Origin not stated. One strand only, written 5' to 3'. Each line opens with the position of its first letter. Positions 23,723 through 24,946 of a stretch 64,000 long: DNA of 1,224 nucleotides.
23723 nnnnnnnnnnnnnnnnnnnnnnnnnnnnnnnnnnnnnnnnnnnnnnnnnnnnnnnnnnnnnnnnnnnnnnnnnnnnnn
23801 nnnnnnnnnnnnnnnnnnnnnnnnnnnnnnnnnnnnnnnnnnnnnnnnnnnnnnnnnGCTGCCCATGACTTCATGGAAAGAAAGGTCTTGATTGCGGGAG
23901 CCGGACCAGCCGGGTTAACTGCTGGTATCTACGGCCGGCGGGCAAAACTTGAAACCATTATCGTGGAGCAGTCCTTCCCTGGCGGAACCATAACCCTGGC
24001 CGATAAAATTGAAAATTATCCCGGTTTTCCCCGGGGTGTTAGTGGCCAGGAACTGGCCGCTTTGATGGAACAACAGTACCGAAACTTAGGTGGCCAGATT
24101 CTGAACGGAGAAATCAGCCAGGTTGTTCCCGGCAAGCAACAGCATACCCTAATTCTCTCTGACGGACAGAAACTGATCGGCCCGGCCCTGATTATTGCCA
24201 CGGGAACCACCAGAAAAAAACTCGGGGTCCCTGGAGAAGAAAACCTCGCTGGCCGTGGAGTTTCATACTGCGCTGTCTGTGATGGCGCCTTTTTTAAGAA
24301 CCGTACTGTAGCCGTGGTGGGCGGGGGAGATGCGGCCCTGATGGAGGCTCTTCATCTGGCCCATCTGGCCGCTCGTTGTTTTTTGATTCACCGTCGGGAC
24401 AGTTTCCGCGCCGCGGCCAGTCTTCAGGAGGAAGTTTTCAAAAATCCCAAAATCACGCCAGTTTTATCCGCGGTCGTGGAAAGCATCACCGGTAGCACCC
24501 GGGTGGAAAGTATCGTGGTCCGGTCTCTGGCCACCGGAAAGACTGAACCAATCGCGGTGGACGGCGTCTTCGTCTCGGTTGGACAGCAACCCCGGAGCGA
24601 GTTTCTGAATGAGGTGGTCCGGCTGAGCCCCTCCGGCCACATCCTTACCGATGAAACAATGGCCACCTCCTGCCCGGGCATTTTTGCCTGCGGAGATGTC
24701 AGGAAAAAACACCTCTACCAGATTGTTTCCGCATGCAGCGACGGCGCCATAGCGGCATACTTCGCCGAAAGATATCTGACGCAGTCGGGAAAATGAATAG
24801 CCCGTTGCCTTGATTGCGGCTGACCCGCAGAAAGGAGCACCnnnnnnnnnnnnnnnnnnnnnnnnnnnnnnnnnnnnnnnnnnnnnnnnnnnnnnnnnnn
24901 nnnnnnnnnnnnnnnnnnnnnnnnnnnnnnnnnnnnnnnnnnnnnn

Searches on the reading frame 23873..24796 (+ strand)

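Call 6: search_protein_families(library=pfam, proteins=[window:23873-24796:+], max_evalue=0.001)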
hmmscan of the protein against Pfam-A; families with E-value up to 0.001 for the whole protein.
window:23873-24796:+ (307 aa): 11 families
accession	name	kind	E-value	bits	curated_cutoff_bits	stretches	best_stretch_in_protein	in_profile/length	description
PF07992.20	Pyr_redox_2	-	1e-44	153.6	26.1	1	4-291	2-291/291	Pyridine nucleotide-disulphide oxidoreductase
PF13738.12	Pyr_redox_3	-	2.1e-18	67.1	30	1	79-274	102-305/305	Pyridine nucleotide-disulphide oxidoreductase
PF00070.33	Pyr_redox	-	1.8e-12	48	22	1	146-217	2-80/82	Pyridine nucleotide-disulphide oxidoreductase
PF00890.30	FAD_binding_2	-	1.9e-08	34.3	20.4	1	5-43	2-41/414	FAD binding domain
PF03486.20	HI0933_like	-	8.7e-07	29.1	50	0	4-34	2-32/244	HI0933-like protein Rossmann domain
PF01494.25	FAD_binding_3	-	4.9e-05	23.1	22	0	4-33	3-32/349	FAD binding domain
PF01946.23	Thi4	-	6.7e-05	22.7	26.2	0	1-39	16-56/235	Thi4 family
PF12831.13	FAD_oxidored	-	7e-05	22.7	27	0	5-41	2-39/416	FAD dependent oxidoreductase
PF01134.28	GIDA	-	0.0002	21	22.1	0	75-126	112-165/391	Glucose inhibited division protein A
PF01266.30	DAO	-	0.00064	19.8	27.9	0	4-39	1-38/353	FAD dependent oxidoreductase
PF05834.18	Lycopene_cycl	-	0.00092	18.8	23.4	0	31-116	58-145/380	Lycopene cyclase protein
